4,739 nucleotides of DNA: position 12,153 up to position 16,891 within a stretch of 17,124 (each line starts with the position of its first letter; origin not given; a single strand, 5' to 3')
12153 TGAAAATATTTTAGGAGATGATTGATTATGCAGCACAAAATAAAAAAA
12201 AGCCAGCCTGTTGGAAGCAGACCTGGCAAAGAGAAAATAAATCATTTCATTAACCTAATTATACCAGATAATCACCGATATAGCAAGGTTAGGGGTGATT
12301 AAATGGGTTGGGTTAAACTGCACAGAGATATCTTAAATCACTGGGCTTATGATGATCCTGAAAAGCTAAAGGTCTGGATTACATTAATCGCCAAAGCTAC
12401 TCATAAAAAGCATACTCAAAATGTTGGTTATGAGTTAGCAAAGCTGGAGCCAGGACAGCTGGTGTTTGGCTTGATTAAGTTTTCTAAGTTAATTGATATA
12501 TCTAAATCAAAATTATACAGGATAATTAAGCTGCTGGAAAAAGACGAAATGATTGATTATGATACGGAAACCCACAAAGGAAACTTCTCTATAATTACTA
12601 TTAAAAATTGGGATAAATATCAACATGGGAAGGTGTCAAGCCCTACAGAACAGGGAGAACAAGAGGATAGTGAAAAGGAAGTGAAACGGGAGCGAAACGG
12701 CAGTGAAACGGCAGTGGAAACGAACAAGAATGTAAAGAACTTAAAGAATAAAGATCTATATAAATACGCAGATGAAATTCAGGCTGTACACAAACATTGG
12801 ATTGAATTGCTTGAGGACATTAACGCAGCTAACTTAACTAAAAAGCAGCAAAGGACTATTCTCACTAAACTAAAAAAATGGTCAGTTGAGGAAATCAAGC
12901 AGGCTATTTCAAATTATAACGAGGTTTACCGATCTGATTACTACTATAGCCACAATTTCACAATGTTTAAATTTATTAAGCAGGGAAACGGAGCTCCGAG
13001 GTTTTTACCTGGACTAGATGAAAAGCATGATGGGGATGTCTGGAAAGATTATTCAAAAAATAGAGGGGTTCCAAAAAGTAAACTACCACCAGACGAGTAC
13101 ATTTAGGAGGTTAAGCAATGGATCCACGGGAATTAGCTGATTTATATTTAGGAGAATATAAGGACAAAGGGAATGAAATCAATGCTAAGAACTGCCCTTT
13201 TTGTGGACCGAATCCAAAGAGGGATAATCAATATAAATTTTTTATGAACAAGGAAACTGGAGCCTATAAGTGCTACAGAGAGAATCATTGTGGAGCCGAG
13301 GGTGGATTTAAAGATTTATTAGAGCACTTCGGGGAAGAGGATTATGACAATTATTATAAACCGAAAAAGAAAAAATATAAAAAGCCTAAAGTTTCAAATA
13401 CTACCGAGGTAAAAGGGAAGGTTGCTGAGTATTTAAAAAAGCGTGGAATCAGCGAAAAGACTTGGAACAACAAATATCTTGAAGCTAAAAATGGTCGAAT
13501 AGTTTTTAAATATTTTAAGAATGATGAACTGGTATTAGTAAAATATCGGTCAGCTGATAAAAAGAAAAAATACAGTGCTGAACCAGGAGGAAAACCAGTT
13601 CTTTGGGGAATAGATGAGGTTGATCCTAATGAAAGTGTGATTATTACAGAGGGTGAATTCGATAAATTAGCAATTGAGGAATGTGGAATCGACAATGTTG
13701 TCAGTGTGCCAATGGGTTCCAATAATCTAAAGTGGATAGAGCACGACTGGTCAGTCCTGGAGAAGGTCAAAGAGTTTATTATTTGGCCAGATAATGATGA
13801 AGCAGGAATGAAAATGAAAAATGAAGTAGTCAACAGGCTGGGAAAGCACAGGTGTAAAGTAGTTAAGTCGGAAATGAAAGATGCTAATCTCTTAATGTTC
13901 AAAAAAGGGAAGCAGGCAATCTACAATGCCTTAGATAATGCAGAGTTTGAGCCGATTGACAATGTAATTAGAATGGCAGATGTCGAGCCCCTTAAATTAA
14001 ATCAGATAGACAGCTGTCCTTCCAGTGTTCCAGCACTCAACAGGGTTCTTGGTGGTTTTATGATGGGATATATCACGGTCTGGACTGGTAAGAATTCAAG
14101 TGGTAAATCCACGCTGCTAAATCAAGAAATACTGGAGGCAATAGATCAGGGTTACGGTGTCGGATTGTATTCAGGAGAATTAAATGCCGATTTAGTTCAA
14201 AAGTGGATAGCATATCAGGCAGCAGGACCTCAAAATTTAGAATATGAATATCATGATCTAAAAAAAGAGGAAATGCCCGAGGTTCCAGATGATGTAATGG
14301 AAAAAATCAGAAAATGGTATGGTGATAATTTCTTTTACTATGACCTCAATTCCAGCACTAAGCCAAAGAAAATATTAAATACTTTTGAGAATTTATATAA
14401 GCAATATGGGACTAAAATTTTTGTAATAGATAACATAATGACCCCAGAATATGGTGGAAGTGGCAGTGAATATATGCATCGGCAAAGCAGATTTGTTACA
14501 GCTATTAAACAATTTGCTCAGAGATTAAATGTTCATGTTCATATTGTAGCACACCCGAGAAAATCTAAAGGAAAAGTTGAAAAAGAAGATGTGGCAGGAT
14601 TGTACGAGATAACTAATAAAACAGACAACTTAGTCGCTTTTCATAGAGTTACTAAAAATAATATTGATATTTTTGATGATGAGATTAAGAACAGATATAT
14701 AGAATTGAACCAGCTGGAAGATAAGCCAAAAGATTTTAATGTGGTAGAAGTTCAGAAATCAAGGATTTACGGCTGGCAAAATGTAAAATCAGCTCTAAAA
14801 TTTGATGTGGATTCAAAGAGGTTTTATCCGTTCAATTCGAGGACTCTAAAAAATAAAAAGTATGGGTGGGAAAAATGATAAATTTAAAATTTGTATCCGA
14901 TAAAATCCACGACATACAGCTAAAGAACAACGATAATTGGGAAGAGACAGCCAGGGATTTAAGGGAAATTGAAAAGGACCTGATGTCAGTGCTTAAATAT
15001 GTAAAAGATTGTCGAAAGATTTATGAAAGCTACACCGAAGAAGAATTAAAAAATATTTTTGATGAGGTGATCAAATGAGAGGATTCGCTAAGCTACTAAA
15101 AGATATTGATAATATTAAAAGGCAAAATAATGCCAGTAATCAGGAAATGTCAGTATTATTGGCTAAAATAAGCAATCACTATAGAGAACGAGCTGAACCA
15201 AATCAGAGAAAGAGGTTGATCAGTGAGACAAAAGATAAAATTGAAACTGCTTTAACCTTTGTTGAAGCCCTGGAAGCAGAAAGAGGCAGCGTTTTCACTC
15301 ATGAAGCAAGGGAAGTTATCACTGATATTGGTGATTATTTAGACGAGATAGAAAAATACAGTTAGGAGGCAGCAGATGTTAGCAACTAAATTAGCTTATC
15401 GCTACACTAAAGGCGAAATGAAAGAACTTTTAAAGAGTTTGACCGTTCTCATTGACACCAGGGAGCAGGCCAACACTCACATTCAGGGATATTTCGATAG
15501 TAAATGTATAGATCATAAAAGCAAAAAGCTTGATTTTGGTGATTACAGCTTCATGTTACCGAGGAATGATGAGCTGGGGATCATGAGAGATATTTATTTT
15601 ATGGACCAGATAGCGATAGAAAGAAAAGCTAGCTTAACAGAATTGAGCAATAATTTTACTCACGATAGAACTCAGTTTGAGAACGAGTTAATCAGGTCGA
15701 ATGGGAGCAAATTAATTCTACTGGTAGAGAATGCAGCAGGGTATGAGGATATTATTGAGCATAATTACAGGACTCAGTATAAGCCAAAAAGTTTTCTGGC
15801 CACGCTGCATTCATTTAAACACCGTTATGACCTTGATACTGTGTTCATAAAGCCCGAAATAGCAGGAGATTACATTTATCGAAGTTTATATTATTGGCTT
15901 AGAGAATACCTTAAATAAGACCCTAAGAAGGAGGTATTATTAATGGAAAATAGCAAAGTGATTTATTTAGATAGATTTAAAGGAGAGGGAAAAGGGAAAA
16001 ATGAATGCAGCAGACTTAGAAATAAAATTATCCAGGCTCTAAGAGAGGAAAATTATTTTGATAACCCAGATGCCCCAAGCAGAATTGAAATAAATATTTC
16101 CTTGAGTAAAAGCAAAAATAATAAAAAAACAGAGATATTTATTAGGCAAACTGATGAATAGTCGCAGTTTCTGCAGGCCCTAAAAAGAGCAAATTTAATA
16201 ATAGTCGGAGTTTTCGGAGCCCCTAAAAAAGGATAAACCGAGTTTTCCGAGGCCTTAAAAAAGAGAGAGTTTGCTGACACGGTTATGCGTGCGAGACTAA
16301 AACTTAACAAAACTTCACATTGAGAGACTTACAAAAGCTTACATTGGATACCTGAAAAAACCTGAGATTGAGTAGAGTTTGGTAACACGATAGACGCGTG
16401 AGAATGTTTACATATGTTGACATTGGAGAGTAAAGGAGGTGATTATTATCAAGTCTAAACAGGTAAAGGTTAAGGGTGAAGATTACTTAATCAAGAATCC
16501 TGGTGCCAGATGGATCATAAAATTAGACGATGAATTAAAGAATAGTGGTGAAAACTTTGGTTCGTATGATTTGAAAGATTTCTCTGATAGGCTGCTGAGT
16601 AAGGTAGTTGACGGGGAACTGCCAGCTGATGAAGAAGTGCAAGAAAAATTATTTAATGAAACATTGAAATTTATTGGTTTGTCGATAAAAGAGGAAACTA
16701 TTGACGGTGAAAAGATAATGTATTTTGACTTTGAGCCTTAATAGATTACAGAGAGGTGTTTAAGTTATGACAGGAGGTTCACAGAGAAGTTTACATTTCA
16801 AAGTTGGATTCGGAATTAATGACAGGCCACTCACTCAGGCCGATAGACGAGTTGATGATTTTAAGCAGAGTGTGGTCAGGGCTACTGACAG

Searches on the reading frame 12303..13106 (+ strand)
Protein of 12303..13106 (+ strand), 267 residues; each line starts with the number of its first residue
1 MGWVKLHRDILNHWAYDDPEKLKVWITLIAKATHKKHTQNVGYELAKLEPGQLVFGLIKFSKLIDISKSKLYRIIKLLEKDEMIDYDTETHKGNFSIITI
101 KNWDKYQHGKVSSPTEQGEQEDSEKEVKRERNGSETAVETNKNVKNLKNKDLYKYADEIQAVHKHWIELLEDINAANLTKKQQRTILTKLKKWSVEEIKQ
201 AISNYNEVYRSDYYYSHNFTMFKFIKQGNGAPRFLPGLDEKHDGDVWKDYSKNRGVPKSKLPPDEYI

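Call 7: search_protein_families(library=pfam, max_evalue=0.01, proteins=[window:12303-13106:+])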
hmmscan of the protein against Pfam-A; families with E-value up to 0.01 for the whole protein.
window:12303-13106:+ (267 aa): 0 families

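Call 9: search_protein_families(library=ncbifam, max_evalue=0.01, proteins=[window:12303-13106:+])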
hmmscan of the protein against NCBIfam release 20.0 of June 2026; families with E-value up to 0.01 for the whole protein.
window:12303-13106:+ (267 aa): 0 families

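Call 54: search_protein_families(library=phrogs, max_evalue=0.001, proteins=[window:12303-13106:+])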
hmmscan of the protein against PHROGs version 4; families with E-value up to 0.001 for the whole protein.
window:12303-13106:+ (267 aa): 9 families
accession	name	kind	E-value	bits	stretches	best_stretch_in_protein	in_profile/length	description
phrog_2514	-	DNA, RNA and nucleotide metabolism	4e-27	96.2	1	2-178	4-180/270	DnaD-like helicase loader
phrog_27581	-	unknown function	1.6e-17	65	1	2-154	27-188/216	-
phrog_186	-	DNA, RNA and nucleotide metabolism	2.5e-15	58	1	1-203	20-210/308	DnaD-like helicase loader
phrog_7498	-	DNA, RNA and nucleotide metabolism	7.1e-13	49.4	1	2-175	6-185/296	DnaD-like helicase loader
phrog_35955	-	unknown function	8.7e-10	39.5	1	21-125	24-125/285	-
phrog_36825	-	unknown function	1.2e-09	39.2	1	2-177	3-171/279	-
phrog_345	-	DNA, RNA and nucleotide metabolism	7.8e-08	33.3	1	2-202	26-242/297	replication initiation O-like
phrog_16167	-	DNA, RNA and nucleotide metabolism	4.6e-07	30.9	1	113-206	143-234/315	replication initiation protein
phrog_21472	-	unknown function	0.00013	22.7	1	120-221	146-235/299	-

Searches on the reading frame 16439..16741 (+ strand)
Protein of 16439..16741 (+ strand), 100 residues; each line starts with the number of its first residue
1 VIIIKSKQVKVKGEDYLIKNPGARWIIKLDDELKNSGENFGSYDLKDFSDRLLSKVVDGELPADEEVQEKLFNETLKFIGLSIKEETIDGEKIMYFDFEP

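Call 6: search_protein_families(library=pfam, max_evalue=0.01, proteins=[window:16439-16741:+])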
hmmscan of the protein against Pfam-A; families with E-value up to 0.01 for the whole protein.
window:16439-16741:+ (100 aa): 0 families

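Call 8: search_protein_families(library=phrogs, max_evalue=0.01, proteins=[window:16439-16741:+])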
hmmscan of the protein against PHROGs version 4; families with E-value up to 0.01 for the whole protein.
window:16439-16741:+ (100 aa): 1 family
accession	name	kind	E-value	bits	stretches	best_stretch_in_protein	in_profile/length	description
phrog_1778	-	unknown function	0.002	19.3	1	4-57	26-79/111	-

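Call 9: search_protein_families(library=ncbifam, max_evalue=0.01, proteins=[window:16439-16741:+])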
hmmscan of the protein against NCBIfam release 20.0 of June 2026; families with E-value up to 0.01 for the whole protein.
window:16439-16741:+ (100 aa): 0 families

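Call 65: find_homologous_proteins(query=window:16439-16738:+, max_evalue=0.001)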
Query window:16439-16738:+ (100 aa): 4 proteins with E <= 0.001 among 11 candidates.
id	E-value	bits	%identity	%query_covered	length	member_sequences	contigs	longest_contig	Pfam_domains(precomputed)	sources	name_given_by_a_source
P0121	3.7e-57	208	99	100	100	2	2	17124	-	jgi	jgi:hypothetical protein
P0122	1.6e-52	193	89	100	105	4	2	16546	-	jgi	jgi:ribosomal protein L13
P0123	5.2e-41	157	73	100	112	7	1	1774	-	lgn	-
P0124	1.6e-40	155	70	100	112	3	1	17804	-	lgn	-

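Call 71: predict_structure(alignment_id=A2)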
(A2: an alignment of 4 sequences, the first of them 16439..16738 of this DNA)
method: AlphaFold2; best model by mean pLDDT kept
length: 100 residues; sequences in the alignment: 4
mean_pLDDT: 75.0   pTM: 0.66
mean pLDDT of the five models: 75.0, 72.3, 68.0, 64.3, 45.2
residues with pLDDT >= 90: 0; 70-90: 73; 50-70: 18; < 50: 9
segments of 3 or more residues with pLDDT < 50: 1-3, 38-42
pLDDT, mean of each block of 10 residues (from residue 1): 67 86 72 58 67 85 87 85 77 64
secondary structure, 60 per line:
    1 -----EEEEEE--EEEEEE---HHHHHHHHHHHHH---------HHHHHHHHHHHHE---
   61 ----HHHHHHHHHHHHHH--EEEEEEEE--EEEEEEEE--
elements in order: E6-11 E14-19 H23-35 H45-56 H65-78 E81-88 E91-98

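Call 73: fold_search(model_id=the predicted structure, library=viral)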
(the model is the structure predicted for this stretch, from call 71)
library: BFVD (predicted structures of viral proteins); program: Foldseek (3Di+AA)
matches with E <= 10: 955; with E <= 0.001: 0
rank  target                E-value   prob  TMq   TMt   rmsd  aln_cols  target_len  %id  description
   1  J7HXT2                2.6e-03  1.00  0.47  0.29   7.4        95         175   22  Baseplate hub [Stenotrophomonas phage IME13]
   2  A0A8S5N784            2.8e-03  1.00  0.61  0.69   3.2        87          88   23  Uncharacterized protein [Siphoviridae sp. ctxfQ4]
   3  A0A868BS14            8.1e-03  1.00  0.50  0.28   5.9       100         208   14  (no name in the UniProt tables at hand)
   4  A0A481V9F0            9.2e-03  1.00  0.54  0.39   4.5        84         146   15  Tail assembly chaperone [Halobacterium phage ChaoS9]
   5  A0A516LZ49            1.5e-02  1.00  0.58  0.53   3.3        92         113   18  (no name in the UniProt tables at hand)
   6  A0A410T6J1            2.0e-02  1.00  0.54  0.28   6.9        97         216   10  (no name in the UniProt tables at hand)
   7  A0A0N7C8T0            2.1e-02  0.99  0.46  0.28   5.7        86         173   13  (no name in the UniProt tables at hand)
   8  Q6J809                2.4e-02  0.96  0.40  0.31   5.9        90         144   17  Pas22 [Actinoplanes phage phiAsp2]
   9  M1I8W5                2.7e-02  1.00  0.57  0.51   3.7        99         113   11  Tail assembly chaperone [Bacillus phage Gemini]
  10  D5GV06                2.9e-02  1.00  0.61  0.31   5.7       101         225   10  Base plate hub subunit protein [Campylobacter phage CP220]
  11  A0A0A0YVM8            2.9e-02  0.98  0.46  0.11   7.8        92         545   18  Tape measure chaperone [Citrobacter phage Moon]
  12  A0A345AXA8            3.1e-02  0.99  0.59  0.28   5.1       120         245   10  (no name in the UniProt tables at hand)
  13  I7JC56                3.1e-02  0.98  0.54  0.32   5.5       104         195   13  Baseplate assembly protein (T4 gp51-like) [Campylobacter phage CP21]
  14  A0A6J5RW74            4.2e-02  1.00  0.57  0.27   3.7        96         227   11  Uncharacterized protein [uncultured Caudovirales phage]
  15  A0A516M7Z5            4.2e-02  0.82  0.33  0.30   7.8        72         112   12  (no name in the UniProt tables at hand)
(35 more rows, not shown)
